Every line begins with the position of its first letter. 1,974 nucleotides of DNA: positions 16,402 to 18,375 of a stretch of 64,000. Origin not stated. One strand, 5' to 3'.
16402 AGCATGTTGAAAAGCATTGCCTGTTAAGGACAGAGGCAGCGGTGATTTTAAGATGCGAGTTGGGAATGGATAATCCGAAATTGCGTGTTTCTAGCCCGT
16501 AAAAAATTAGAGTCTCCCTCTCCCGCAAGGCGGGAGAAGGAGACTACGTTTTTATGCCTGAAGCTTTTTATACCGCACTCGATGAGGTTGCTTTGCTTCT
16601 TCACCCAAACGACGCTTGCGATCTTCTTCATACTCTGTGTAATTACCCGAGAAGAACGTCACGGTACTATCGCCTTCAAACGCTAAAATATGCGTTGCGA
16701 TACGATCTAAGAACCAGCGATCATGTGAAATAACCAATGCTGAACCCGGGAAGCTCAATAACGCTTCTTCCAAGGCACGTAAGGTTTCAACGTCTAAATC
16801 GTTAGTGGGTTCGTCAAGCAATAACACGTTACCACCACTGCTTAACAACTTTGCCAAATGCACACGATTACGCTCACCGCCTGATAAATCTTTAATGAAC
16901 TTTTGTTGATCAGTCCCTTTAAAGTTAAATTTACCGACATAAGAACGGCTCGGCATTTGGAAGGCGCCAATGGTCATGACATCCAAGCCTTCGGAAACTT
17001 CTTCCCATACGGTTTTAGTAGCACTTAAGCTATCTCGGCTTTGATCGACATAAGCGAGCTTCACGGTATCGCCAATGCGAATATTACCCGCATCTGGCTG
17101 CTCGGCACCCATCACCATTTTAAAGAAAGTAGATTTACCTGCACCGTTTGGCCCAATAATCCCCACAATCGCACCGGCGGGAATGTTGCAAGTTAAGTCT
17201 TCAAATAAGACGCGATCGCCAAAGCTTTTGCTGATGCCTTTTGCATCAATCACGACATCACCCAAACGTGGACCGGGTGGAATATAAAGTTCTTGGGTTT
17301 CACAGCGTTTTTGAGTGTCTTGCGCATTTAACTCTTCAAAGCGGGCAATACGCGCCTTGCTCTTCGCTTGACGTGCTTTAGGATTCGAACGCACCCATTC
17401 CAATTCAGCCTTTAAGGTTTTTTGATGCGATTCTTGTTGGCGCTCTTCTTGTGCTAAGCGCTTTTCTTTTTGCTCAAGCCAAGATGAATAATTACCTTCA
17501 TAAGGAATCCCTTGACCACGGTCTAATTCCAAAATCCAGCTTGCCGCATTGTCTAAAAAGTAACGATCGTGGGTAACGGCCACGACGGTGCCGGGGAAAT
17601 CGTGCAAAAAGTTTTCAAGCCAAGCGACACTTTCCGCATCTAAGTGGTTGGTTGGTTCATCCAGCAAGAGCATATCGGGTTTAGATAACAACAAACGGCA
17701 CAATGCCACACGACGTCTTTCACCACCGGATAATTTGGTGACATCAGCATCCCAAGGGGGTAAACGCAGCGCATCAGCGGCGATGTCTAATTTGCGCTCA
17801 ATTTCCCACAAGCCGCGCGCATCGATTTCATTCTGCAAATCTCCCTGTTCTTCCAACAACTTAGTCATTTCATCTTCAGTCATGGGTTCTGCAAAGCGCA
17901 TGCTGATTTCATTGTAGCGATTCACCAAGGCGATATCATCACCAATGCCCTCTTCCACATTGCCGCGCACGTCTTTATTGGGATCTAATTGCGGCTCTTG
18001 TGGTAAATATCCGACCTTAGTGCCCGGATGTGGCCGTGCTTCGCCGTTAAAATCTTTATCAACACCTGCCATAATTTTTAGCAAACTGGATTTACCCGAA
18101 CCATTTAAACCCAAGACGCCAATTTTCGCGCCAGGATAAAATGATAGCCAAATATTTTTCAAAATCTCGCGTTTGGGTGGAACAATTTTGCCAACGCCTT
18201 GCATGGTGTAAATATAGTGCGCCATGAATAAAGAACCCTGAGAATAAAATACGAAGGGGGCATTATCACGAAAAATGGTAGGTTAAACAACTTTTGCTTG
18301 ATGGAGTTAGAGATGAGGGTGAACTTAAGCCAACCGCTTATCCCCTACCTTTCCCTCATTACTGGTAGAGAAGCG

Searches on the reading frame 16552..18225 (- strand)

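Call 46: search_protein_families(library=ncbifam, proteins=[window:16552-18225:-], max_evalue=0.00001)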
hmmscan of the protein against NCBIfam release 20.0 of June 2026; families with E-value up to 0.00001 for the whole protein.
window:16552-18225:- (557 aa): 188 families (the best 25 are shown)
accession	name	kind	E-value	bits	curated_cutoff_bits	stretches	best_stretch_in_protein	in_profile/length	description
NF008775.0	PRK11819.1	equivalog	1e-296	985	599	1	1-556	2-555/556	energy-dependent translational throttle protein EttA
TIGR03719.1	ABC_ABC_ChvD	subfamily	2.2e-296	983.8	806.75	1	3-555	2-552/552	energy-dependent translational throttle protein EttA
NF050005.1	ABC_ATPase_Uup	equivalog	3.6e-131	438.4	900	1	19-549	16-543/636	ATP-binding cassette ATPase Uup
NF008358.0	PRK11147.1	equivalog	1e-120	403.9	936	1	21-546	18-540/635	ABC transporter ATP-binding protein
NF000355.4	ribo_prot_ABC_F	equivalog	1.6e-115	386.9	380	4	283-503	268-486/499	ribosomal protection-like ABC-F family protein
NF000171.1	ABCF_producer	exception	1.7e-93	314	800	3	17-283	14-282/541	TlrC/CarA/OleB/SrmB family ABC-F type ribosomal protection protein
NF000170.2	ABCF_Vga_all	exception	2.5e-81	273.8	725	2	286-539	231-475/521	Vga family ABC-F type ribosomal protection protein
NF011646.0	PRK15064.1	equivalog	1.2e-79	268.1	762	1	19-536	14-527/530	ABC-F family ATPase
NF007921.0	PRK10636.1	equivalog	4e-79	266.5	917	2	160-534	145-517/638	ABC transporter ATP-binding protein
NF000166.1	ABCF_CarA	exception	1.4e-75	254.5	1050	3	21-277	20-282/556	ABC-F type ribosomal protection protein Car(A)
NF000168.2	ABCF_Msr_all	exception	4.4e-74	249.8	680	3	292-511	265-473/487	Msr family ABC-F type ribosomal protection protein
NF043038.1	ABCF_CplR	exception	2.3e-73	247.7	780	2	290-545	250-497/544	ABC-F type ribosomal protection protein CplR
NF000169.2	ABCF_Sal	exception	7.4e-69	232.8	725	3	123-273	88-239/542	Sal family ABC-F type ribosomal protection protein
NF000514.1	ABCF_OptrA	exception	2.1e-67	227.9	1450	1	21-537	35-552/655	ABC-F type ribosomal protection protein OptrA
NF000167.2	ABCF_Lsa_all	exception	3.1e-63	214.5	750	4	138-272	93-224/492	Lsa family ABC-F type ribosomal protection protein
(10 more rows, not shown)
